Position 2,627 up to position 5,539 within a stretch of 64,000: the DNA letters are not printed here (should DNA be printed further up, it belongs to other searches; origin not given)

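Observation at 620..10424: Seven-gene sigma-54-linked module of unknown function (TauE-like, TIGR02186-like, dikinase-like, receiver, two USPs) plus a convergent HK/bEBP pair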

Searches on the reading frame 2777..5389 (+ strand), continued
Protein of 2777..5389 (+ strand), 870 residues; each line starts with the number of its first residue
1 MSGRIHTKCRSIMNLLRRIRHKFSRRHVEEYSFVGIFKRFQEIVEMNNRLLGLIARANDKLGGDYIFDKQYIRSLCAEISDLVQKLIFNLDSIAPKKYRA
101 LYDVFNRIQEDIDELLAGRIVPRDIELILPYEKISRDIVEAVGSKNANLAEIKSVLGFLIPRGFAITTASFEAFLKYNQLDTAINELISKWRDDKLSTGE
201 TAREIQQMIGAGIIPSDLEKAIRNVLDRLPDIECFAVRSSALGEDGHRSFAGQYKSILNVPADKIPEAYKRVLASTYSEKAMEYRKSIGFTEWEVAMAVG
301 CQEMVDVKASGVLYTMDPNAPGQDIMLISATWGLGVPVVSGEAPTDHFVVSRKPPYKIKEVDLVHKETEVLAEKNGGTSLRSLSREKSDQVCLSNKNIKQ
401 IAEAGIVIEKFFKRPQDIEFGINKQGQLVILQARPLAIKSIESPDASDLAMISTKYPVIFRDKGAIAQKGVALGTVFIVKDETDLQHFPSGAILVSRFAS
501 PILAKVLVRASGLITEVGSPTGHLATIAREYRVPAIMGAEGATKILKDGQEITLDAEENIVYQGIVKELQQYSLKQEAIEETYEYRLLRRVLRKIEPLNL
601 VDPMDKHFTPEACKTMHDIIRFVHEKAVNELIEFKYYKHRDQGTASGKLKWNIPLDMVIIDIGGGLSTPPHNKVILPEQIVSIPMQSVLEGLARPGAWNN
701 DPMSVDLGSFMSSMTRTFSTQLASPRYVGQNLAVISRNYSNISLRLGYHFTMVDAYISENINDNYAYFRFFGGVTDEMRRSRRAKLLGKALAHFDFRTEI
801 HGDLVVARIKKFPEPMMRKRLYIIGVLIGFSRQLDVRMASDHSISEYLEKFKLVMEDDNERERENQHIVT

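Call 109: list_cluster_members(proteins=[P0001, P0005, P0021, P0031, P0034, P0037, P0041, P0045, P0069, P0071])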
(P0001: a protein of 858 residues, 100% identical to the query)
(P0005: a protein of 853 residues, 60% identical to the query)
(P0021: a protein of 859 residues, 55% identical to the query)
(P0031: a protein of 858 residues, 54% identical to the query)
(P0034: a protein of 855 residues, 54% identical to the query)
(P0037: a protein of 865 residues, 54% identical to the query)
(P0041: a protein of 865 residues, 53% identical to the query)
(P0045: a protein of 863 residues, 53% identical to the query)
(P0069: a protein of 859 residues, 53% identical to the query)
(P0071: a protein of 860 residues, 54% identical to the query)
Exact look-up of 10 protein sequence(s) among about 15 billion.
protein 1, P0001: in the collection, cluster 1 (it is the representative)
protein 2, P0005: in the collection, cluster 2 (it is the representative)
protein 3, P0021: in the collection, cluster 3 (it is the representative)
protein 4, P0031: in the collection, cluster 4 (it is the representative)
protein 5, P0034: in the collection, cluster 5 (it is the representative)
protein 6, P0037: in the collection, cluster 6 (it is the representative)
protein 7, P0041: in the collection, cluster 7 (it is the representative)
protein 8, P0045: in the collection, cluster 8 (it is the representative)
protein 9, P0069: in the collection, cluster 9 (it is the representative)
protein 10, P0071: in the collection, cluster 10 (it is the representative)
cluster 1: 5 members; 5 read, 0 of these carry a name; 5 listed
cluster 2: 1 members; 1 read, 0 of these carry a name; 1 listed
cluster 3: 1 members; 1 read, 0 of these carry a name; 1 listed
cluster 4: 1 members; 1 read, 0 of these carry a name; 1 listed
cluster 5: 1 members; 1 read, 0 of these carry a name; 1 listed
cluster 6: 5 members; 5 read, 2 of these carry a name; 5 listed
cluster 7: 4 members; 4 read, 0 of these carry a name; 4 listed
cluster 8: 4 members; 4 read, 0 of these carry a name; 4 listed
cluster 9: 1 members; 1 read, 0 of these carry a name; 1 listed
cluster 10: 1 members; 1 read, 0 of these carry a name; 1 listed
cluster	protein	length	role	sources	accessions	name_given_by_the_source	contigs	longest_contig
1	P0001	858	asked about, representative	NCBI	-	-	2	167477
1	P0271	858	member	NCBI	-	-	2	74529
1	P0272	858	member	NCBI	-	-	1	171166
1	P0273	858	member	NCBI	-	-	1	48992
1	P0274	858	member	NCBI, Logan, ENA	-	-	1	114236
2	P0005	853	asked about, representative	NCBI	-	-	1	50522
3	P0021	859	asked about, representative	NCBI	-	-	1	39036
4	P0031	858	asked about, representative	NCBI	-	-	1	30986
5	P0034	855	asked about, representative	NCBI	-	-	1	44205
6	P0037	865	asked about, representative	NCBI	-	-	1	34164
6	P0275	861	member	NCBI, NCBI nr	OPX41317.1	MAG: hypothetical protein B1H13_02745 [Desulfobacteraceae bacterium 4484_190.3]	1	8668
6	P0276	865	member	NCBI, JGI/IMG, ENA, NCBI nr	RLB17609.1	MAG: hypothetical protein DRG82_06035 [Deltaproteobacteria bacterium]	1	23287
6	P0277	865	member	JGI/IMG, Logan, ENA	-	-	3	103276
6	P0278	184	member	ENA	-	-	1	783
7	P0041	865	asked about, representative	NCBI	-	-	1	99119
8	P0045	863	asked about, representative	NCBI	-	-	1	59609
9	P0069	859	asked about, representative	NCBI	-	-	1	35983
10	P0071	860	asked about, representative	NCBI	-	-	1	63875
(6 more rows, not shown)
